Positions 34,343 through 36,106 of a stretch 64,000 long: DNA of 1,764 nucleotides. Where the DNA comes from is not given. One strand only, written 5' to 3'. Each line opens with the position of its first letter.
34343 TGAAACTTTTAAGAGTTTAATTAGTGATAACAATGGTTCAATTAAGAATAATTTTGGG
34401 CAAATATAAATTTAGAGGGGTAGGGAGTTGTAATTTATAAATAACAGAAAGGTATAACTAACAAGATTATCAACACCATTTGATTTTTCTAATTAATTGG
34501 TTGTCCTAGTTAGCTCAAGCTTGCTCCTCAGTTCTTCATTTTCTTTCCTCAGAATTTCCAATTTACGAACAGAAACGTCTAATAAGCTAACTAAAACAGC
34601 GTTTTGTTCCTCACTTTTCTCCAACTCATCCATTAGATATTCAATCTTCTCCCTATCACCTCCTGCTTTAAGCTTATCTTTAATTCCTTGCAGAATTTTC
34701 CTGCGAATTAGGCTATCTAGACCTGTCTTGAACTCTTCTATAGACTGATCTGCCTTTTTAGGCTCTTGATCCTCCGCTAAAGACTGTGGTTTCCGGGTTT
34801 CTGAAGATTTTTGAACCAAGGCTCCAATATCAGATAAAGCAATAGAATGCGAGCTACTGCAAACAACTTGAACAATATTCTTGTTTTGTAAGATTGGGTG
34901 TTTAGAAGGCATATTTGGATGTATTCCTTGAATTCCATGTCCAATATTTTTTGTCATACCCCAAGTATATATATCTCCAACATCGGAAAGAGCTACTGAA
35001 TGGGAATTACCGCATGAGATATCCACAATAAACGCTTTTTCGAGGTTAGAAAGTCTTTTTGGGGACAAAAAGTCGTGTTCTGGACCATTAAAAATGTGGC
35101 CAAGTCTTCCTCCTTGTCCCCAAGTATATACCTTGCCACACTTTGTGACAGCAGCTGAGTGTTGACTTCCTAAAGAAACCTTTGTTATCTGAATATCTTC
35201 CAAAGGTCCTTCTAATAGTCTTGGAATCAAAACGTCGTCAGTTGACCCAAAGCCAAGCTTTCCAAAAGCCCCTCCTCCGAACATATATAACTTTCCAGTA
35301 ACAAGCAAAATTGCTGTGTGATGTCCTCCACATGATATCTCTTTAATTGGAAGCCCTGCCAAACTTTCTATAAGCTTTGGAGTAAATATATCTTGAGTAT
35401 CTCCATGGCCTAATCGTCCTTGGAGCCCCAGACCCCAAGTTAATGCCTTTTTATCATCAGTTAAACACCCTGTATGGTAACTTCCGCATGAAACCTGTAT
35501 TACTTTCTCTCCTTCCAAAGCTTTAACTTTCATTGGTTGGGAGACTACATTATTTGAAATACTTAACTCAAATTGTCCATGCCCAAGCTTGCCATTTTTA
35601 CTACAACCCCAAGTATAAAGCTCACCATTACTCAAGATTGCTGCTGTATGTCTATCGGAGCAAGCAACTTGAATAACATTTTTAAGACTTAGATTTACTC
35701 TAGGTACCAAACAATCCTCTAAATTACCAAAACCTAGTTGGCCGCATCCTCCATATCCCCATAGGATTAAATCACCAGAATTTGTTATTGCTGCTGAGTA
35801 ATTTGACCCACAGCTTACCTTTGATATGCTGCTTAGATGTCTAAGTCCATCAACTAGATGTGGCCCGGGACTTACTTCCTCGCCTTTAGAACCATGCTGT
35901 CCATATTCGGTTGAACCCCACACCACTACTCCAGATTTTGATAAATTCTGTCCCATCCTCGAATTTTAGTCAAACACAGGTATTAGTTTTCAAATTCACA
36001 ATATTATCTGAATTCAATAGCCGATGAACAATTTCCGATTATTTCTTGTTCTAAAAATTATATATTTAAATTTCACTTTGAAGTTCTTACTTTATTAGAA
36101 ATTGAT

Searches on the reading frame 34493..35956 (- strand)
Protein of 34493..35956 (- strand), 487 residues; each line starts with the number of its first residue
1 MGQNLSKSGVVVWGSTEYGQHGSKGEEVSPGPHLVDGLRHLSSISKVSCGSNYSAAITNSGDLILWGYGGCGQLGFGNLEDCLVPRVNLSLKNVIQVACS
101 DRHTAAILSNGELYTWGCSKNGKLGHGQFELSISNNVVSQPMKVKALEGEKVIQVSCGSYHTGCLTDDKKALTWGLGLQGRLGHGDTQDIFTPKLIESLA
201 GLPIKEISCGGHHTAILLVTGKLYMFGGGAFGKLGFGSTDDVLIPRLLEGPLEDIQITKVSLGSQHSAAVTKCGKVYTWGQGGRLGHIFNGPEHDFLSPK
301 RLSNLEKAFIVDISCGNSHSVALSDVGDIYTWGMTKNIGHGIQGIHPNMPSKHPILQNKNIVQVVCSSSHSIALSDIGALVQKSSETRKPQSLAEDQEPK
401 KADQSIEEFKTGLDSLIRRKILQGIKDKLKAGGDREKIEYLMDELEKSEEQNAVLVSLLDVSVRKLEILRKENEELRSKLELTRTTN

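Call 54: search_protein_families(library=pfam, proteins=[window:34493-35956:-], max_evalue=0.001)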
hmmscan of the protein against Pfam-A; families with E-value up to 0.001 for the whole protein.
window:34493-35956:- (487 aa): 4 families
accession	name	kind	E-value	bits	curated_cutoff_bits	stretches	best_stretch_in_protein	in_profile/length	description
PF25390.1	WD40_RLD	-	1.5e-83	281.6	150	2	7-216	159-363/363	RCC1-like domain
PF00415.24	RCC1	-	1.5e-82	272.5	21.7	7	110-165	1-50/50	Regulator of chromosome condensation (RCC1) repeat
PF13540.12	RCC1_2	-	5.6e-46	153.7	22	6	94-122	1-29/30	Regulator of chromosome condensation (RCC1) repeat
PF25384.1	Alsin_RLD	-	3.6e-10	40.1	100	1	103-224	234-353/405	Alsin RCC1-like domain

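Call 68: search_protein_families(library=ncbifam, proteins=[window:34493-35956:-], max_evalue=1)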
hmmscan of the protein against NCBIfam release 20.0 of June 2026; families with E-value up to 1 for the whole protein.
window:34493-35956:- (487 aa): 0 families
